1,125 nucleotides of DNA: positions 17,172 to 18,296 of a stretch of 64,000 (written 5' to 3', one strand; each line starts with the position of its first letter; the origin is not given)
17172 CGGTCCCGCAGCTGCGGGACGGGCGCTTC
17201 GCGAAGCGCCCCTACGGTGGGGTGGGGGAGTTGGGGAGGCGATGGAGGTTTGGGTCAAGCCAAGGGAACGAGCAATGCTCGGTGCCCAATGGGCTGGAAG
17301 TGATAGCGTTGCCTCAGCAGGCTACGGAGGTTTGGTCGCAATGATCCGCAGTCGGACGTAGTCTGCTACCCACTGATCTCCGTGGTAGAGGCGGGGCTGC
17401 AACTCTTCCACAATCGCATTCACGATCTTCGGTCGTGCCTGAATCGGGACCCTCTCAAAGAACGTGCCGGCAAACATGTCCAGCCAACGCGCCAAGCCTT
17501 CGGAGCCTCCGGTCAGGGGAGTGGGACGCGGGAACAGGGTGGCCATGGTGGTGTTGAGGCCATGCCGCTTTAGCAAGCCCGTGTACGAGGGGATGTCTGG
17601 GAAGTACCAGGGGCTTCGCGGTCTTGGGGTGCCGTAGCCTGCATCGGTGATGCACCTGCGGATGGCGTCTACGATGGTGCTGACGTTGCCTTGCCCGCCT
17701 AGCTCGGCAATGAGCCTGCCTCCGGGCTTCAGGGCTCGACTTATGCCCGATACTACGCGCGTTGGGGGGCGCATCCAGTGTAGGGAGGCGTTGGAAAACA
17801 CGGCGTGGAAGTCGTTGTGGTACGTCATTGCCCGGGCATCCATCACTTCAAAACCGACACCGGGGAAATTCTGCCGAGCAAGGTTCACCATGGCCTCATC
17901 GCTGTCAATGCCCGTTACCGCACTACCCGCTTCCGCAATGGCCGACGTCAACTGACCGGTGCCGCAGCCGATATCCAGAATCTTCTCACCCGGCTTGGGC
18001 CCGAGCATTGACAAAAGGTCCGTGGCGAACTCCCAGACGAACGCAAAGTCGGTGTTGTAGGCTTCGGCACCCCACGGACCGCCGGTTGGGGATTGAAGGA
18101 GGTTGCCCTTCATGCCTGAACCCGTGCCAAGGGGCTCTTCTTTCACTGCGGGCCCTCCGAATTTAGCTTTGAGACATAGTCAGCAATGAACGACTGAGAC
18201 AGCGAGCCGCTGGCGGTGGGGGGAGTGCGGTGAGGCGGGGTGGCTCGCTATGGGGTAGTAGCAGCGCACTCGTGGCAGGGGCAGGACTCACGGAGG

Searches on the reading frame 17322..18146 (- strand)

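Call 20: search_protein_families(library=pfam, proteins=[window:17322-18146:-], max_evalue=0.01)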
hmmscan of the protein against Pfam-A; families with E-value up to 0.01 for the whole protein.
window:17322-18146:- (274 aa): 15 families
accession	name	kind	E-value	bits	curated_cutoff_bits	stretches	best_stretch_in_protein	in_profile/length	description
PF13649.12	Methyltransf_25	-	1.7e-20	73.9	27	1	56-143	1-97/97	Methyltransferase domain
PF08241.18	Methyltransf_11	-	2.4e-20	73.4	21.2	1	57-146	1-94/95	Methyltransferase domain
PF13847.12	Methyltransf_31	-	3.7e-17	62.8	27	1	51-148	2-110/145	Methyltransferase domain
PF08242.18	Methyltransf_12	-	8.8e-17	62.1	30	1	57-145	1-98/98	Methyltransferase domain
PF13489.12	Methyltransf_23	-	1.4e-14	54.6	27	1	41-198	9-160/164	Methyltransferase domain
PF05175.20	MTS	-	2.1e-07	31.2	23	1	44-144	23-135/170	Methyltransferase small domain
PF06325.19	PrmA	-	4.9e-06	26.7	22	1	51-97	160-207/296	Ribosomal protein L11 methyltransferase (PrmA)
PF01209.24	Ubie_methyltran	-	1.3e-05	25.1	20.1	1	46-146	41-150/233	ubiE/COQ5 methyltransferase family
PF00398.26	RrnaAD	-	3e-05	23.7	24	1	45-113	23-85/263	Ribosomal RNA adenine dimethylase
PF01135.25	PCMT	-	5e-05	23.6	20.3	1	42-150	66-174/210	Protein-L-isoaspartate(D-aspartate) O-methyltransferase (PCMT)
PF02353.26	CMAS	-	9.9e-05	22.2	27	1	45-107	55-118/273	Mycolic acid cyclopropane synthetase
PF07021.18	MetW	-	0.0002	21.5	21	1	51-135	12-98/193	Methionine biosynthesis protein MetW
PF08003.17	Methyltransf_9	-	0.0011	18.4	23.8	1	45-148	108-218/315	Protein of unknown function (DUF1698)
PF01728.25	FtsJ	-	0.0015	18.9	24.1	1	51-115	20-86/181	FtsJ-like methyltransferase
PF13679.12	Methyltransf_32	-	0.0019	18.6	27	1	49-108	22-88/143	Methyltransferase domain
